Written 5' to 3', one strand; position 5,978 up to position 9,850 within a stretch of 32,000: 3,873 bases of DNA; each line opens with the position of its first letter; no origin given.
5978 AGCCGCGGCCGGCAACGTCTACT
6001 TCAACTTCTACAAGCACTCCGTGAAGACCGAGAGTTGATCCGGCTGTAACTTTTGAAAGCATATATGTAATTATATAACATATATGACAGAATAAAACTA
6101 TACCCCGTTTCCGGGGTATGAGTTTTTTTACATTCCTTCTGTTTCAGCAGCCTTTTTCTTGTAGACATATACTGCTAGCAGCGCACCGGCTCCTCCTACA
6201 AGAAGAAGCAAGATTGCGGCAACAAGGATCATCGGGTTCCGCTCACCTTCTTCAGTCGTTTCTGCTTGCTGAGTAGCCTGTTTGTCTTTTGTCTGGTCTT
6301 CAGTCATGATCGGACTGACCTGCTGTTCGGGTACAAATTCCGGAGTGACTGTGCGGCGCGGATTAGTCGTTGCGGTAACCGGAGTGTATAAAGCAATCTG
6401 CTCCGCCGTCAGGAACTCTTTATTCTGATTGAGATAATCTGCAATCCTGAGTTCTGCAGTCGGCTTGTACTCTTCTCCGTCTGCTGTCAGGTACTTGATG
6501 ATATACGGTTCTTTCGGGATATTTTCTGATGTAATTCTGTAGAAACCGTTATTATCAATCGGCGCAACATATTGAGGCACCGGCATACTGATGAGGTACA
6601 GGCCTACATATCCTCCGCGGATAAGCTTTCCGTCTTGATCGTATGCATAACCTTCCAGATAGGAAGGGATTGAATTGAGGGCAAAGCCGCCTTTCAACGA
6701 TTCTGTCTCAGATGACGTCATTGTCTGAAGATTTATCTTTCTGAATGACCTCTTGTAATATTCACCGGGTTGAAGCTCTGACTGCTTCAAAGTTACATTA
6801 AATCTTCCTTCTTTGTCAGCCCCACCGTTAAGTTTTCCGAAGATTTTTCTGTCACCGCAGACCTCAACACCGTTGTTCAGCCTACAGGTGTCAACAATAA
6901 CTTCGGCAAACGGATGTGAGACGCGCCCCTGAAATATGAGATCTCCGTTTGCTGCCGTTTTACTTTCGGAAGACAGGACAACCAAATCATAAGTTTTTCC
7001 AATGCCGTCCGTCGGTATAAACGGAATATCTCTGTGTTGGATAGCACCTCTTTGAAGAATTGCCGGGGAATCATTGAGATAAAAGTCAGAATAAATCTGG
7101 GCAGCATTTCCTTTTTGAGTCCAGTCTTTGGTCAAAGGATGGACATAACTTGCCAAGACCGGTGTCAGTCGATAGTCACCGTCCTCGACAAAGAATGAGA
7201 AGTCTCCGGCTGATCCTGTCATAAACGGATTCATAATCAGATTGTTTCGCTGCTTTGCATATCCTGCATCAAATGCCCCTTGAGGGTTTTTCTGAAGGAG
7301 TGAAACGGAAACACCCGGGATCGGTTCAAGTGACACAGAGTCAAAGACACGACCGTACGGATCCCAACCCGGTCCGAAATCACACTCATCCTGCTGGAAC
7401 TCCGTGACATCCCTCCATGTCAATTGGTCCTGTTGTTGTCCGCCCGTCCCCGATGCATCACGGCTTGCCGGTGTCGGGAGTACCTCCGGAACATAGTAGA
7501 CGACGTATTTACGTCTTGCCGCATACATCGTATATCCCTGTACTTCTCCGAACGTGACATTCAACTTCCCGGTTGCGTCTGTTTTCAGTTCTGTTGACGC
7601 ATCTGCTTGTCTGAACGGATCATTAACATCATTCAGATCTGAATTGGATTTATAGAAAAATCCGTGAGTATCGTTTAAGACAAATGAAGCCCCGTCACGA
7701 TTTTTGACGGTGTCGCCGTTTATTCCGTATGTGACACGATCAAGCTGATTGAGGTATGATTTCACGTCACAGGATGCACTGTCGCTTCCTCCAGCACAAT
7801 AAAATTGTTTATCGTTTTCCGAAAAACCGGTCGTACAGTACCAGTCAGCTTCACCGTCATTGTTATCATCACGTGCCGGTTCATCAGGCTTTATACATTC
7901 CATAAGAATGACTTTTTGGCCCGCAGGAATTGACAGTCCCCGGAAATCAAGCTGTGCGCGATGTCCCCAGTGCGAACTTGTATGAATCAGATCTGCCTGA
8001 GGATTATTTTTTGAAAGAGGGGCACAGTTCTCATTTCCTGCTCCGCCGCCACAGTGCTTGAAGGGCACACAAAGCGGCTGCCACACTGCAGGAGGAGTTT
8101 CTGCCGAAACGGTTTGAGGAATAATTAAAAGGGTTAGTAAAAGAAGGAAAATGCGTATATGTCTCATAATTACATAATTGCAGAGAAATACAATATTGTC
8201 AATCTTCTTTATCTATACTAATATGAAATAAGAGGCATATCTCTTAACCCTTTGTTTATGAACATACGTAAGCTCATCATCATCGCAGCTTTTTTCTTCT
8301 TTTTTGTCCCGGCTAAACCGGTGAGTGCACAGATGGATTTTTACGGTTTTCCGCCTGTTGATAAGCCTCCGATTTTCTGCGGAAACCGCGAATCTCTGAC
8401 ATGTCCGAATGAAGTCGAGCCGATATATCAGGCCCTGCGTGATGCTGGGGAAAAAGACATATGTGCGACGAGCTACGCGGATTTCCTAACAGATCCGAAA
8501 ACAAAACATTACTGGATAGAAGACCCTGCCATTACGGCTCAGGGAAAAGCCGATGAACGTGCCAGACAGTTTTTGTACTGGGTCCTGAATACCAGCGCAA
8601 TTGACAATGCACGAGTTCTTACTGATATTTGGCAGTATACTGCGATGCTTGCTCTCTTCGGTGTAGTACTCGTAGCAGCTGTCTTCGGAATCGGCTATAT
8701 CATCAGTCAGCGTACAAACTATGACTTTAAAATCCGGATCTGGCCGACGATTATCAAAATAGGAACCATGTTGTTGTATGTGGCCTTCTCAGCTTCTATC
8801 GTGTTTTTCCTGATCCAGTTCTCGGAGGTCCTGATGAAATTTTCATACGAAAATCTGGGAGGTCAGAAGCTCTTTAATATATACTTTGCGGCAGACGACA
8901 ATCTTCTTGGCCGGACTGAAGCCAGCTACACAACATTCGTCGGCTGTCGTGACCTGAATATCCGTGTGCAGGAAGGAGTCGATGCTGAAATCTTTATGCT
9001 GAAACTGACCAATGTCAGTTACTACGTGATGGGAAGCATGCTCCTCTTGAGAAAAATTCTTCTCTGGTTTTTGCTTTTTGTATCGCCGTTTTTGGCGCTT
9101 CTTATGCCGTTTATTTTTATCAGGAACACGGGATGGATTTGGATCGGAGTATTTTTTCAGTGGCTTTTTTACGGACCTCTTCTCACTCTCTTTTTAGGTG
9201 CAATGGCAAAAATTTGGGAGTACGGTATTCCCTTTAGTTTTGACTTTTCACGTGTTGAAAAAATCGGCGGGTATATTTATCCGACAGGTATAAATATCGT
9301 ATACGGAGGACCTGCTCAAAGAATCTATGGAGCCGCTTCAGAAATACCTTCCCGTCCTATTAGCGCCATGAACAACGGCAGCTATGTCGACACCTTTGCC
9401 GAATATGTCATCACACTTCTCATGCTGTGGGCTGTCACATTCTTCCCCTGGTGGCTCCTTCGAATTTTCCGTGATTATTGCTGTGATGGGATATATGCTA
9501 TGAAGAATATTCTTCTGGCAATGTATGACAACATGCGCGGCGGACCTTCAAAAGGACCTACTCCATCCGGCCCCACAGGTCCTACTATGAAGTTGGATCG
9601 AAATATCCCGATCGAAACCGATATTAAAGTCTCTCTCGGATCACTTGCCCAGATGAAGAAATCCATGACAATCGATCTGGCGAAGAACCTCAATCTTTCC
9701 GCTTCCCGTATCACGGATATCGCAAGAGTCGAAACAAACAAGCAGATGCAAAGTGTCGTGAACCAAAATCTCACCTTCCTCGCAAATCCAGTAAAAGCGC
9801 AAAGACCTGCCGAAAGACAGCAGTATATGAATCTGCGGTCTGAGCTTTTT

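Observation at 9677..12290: Giant membrane protein carries ~25 tandem helix-turn-helix-like units organised in ~130-aa four-unit super-repeats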

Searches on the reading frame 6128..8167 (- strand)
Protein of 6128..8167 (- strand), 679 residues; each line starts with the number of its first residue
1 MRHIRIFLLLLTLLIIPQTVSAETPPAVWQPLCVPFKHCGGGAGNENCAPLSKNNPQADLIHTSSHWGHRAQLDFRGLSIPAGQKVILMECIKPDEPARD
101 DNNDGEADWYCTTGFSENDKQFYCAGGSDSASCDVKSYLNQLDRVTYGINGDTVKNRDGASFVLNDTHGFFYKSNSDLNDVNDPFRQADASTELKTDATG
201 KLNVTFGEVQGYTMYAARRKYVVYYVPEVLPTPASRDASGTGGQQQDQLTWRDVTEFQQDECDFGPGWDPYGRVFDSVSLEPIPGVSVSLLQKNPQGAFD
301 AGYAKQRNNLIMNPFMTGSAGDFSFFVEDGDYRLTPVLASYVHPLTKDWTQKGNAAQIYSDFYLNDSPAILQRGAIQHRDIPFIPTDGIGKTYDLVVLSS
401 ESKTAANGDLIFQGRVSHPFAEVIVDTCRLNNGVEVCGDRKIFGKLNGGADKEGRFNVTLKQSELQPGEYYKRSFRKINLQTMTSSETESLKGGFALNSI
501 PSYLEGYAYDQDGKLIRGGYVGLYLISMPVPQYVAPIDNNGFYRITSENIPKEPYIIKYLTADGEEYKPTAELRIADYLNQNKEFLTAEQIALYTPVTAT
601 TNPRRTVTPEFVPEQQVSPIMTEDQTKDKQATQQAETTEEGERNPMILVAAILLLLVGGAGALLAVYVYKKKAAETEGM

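Call 4: search_protein_families(library=pfam, proteins=[window:6128-8167:-], max_evalue=0.01)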
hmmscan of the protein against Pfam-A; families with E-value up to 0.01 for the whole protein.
window:6128-8167:- (679 aa): 0 families

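Call 18: search_protein_families(library=ncbifam, proteins=[window:6128-8167:-], max_evalue=0.1)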
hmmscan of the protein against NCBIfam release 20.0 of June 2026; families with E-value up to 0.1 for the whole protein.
window:6128-8167:- (679 aa): 0 families

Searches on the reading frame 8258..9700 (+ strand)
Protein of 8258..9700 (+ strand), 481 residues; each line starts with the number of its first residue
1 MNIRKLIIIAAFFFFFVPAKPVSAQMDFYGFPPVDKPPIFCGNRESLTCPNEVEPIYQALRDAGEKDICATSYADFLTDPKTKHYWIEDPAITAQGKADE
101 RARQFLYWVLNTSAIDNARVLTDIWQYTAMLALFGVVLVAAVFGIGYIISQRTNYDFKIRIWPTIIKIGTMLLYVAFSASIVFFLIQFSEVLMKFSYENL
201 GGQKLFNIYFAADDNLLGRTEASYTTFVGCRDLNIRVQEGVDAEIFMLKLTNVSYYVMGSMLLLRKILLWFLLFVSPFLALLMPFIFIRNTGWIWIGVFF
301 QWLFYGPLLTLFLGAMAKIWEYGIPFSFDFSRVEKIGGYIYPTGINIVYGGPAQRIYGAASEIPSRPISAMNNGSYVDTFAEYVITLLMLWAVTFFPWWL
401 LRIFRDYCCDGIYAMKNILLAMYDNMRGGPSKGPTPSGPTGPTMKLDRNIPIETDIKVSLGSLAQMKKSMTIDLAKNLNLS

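Call 18: search_protein_families(library=ncbifam, proteins=[window:8258-9700:+], max_evalue=0.1)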
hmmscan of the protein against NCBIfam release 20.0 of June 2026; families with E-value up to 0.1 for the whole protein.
window:8258-9700:+ (481 aa): 0 families

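Call 48: predict_structure(alignment_id=A3)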
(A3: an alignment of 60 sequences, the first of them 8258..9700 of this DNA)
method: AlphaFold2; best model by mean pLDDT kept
length: 481 residues; sequences in the alignment: 60
mean_pLDDT: 71.2   pTM: 0.65
mean pLDDT of the five models: 71.2, 71.1, 67.2, 66.5, 56.7
residues with pLDDT >= 90: 13; 70-90: 293; 50-70: 90; < 50: 85
segments of 3 or more residues with pLDDT < 50: 24-26, 209-220, 327-334, 338-341, 350-366, 431-449, 451-458, 473-481
pLDDT, mean of each block of 10 residues (from residue 1): 82 72 54 83 68 81 87 91 89 85 85 76 82 82 78 60 79 84 89 86 64 42 68 85 83 86 86 80 75 81 86 77 54 48 63 42 47 61 69 74 74 74 69 48 46 46 54 46 42
secondary structure, 60 per line:
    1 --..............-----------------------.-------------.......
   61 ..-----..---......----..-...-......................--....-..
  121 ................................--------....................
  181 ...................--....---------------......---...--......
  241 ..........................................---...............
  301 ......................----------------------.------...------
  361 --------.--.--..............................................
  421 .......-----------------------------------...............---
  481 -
elements in order: H3-16 H54-62 H73-78 E86-88 H90-111 H114-117 H119-152 H161-199 H202-205 H221-226 E230-232 H235-282 H286-322 H375-427 H463-477

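Call 53: fold_search(model_id=the predicted structure, library=pdb)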
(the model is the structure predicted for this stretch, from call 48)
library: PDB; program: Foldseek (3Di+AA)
matches with E <= 10: 115; with E <= 0.001: 0
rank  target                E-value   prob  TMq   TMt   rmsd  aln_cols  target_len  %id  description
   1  8rt9_F                3.7e-01  0.77  0.25  0.40  10.9       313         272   12  Stalk complex full-length structure (TrwJ/VirB5-TrwI/VirB6) from the fully-assembled R388 type IV secretion system det (released 2024-06-19)
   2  8rtd_L                5.3e-01  0.63  0.24  0.39  11.4       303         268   14  Stalk-Arches-IMC structure from the fully-assembled R388 type IV secretion system determined by cryo-EM. (released 2024-06-19)
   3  7o3v_G                9.4e-01  0.38  0.23  0.37  11.6       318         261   13  Stalk complex structure (TrwJ/VirB5-TrwI/VirB6) from the fully-assembled R388 type IV secretion system determined by c (released 2022-06-22)
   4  7udn_B                9.4e-01  0.16  0.16  0.23  17.7       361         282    8  Crystal structure of designed helical repeat protein RPB_PLP1_R6 in alternative conformation 2 (released 2023-03-22)
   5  7rhl_C                1.3e+00  0.10  0.14  0.14  20.5       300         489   12  Cryo-EM structure of human rod Apo CNGA1/B1 channel with CLZ coiled coil (released 2021-11-03)
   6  8i7r_B4               1.4e+00  0.10  0.15  0.21  45.1       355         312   13  In situ structure of axonemal doublet microtubules in mouse sperm with 48-nm repeat (released 2023-10-11)
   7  7lg1_A                2.2e+00  0.05  0.11  0.12  22.0       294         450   13  Cryo-EM structure of human cGMP-bound CNGA1_E365Q channel in Na+/Ca2+ (released 2021-03-10)
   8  7tnn_D                2.5e+00  0.07  0.15  0.12  21.8       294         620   12  Complex GGNN of AMPA-subtype iGluR GluA2 in complex with auxiliary subunit gamma2 (Stargazin) at low glutamate concent (released 2022-04-20)
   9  8si6_A                2.6e+00  0.07  0.14  0.07  24.1       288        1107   12  Cryo-EM structure of TRPM7 in MSP2N2 nanodisc in complex with agonist naltriben in closed state (released 2023-05-17)
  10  7ung_A3               2.8e+00  0.05  0.10  0.13  41.6       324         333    9  48-nm repeat of the human respiratory doublet microtubule (released 2022-10-05)
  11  8rtd_H                3.0e+00  0.14  0.17  0.34  15.3       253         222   13  Stalk-Arches-IMC structure from the fully-assembled R388 type IV secretion system determined by cryo-EM. (released 2024-06-19)
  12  8si2_A                3.3e+00  0.06  0.14  0.07  24.9       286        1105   14  Cryo-EM structure of TRPM7 in MSP2N2 nanodisc in apo state (released 2023-05-17)
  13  7aan_B                3.3e+00  0.04  0.11  0.16  42.0       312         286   10  Crystal structure of the F-BAR domain of PSTIPIP1 (released 2022-02-23)
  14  7rro_B7               3.3e+00  0.04  0.11  0.12  41.6       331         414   11  Structure of the 48-nm repeat doublet microtubule from bovine tracheal cilia (released 2021-10-27)
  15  7zjr                  3.3e+00  0.03  0.09  0.15  30.4       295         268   11  X-ray structure of the periplasmic region of PilJ from P. aeruginosa (released 2022-04-27)
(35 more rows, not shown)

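Call 58: search_protein_families(library=pfam, alignment_id=A5, max_evalue=0.1)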
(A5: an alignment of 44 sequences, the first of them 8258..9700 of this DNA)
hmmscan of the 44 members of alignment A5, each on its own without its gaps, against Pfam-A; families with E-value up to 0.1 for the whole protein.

A. member 1, window:8258-9700:+ (481 aa): 1 family
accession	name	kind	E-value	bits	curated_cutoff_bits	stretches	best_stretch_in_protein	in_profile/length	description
PF08733.15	PalH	-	0.0071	15.9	34.1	1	129-291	180-273/332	PalH/RIM21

B. families by the number of members that match (of 44 scanned): 48 families (the first 25 are shown)
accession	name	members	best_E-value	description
PF04610.19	TrbL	7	8.7e-06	TrbL/VirB6 plasmid conjugal transfer protein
PF21120.3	MCM_WH_arc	4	2.4e-05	Archaeal MCM, winged-helix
PF04539.22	Sigma70_r3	3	3e-05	Sigma-70 region 3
PF22798.2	DUF5817_CT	3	5.7e-05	DUF5817, C-terminal domain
PF18289.6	HU-CCDC81_euk_2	3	0.0015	CCDC81 eukaryotic HU domain 2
PF01978.25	TrmB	3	0.0018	Sugar-specific transcriptional regulator TrmB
PF24225.1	DUF7441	3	0.0058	Domain of unknown function (DUF7441)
PF24409.1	wHTH-PRTase_assc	2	0.00019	wHTH-PRTase associated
PF22451.2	NirdL-like_HTH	2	0.028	Siroheme decarboxylase NirDL-like HTH domain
PF00668.25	Condensation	1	3.3e-44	Condensation domain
PF00392.27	GntR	1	4e-05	Bacterial regulatory proteins, gntR family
PF13288.12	DXPR_C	1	0.00056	DXP reductoisomerase C-terminal domain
PF13545.12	HTH_Crp_2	1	0.0011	Crp-like helix-turn-helix domain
PF00619.27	CARD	1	0.0032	Caspase recruitment domain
PF10180.14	WKF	1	0.0034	WKF domain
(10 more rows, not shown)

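Call 71: find_related_loci(query=A3, collection=genome_contigs, flank=10000)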
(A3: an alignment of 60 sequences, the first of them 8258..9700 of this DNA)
Query A3 (481 aa) in genome_contigs; peptide patterns used: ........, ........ (x = any residue, [..] = any of these).
194 stretches matched a pattern; 177 encode a relative of the query (tblastn E <= 1e-3); the best 80 are kept; 80 distinct loci.
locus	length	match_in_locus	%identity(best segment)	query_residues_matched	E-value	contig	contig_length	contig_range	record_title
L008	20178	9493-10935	98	1-481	0e+0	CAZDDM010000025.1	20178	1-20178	MAG TPA_asm: uncultured Gammaproteobacteria bacterium isolate SRP093185_co1_196 genome assembly, contig: NODE_1622_lengt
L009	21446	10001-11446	81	1-481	0e+0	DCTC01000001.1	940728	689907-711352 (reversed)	MAG TPA_asm: Candidatus Roizmanbacteria bacterium UBA1450 UBA1450_contig_1166, whole genome shotgun sequence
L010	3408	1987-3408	74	4-478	0e+0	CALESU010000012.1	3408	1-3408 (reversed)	MAG TPA_asm: uncultured bacterium isolate SRR5576002_bin.5_CONCOCT_v1.1_MAG genome assembly, contig: ERZ795035.24009, wh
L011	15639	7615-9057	65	3-480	0e+0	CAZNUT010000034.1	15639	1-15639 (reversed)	MAG TPA_asm: uncultured Gammaproteobacteria bacterium isolate SRP192515_co1_185 genome assembly, contig: NODE_3602_lengt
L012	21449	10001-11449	65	4-480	0e+0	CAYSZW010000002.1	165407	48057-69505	MAG TPA_asm: uncultured Gammaproteobacteria bacterium isolate SRP342105_co1_75 genome assembly, contig: NODE_99_length_1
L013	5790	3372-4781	65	6-480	0e+0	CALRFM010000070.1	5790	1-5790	MAG: Patescibacteria group bacterium isolate TH-Jun18-152 genome assembly, contig: TH-Jun18-C32704, whole genome shotgun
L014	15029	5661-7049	67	21-481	0e+0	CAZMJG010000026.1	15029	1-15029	MAG TPA_asm: uncultured Gammaproteobacteria bacterium isolate SRP199154_co2_110 genome assembly, contig: NODE_2522_lengt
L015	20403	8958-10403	65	3-481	0e+0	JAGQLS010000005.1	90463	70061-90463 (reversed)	MAG: Candidatus Woesebacteria bacterium isolate HKST-UBA22 NODE_5_length_90463_cov_5.854325, whole genome shotgun sequen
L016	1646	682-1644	95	1-321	0e+0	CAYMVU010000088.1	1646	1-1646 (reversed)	MAG TPA_asm: uncultured Gammaproteobacteria bacterium isolate SRP093185_co1_18 genome assembly, contig: NODE_52408_lengt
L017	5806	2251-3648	64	6-481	0e+0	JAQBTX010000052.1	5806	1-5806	MAG: bacterium isolate casp150-mb.129 NODE_33414_length_5806_cov_0.097775, whole genome shotgun sequence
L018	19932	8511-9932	62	2-480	0e+0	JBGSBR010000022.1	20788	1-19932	MAG: Weeksellaceae bacterium isolate NCIPD_CMAR_MAG_22 NODE_22_length_20788_cov_8.249674, whole genome shotgun sequence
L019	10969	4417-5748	63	27-481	0e+0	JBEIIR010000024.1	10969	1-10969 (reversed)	MAG: Gammaproteobacteria bacterium isolate Sample-102-S76-bin-99 Sample_102_S76-bin_99-k141_1465668, whole genome shotgu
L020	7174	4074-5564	63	1-481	0e+0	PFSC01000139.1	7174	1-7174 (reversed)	MAG: Candidatus Roizmanbacteria bacterium CG_4_9_14_0_2_um_filter_39_13 CG_4_9_14_0.2_um_filter_scaffold_5443_c, whole g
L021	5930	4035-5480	64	7-479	0e+0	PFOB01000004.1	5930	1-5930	MAG: Candidatus Roizmanbacteria bacterium CG_4_10_14_0_2_um_filter_39_13 CG_4_10_14_0.2_scaffold_8182_c, whole genome sh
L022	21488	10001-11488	63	1-479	0e+0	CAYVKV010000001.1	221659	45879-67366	MAG TPA_asm: uncultured Gammaproteobacteria bacterium isolate SRP269290_co1_86 genome assembly, contig: NODE_37_length_2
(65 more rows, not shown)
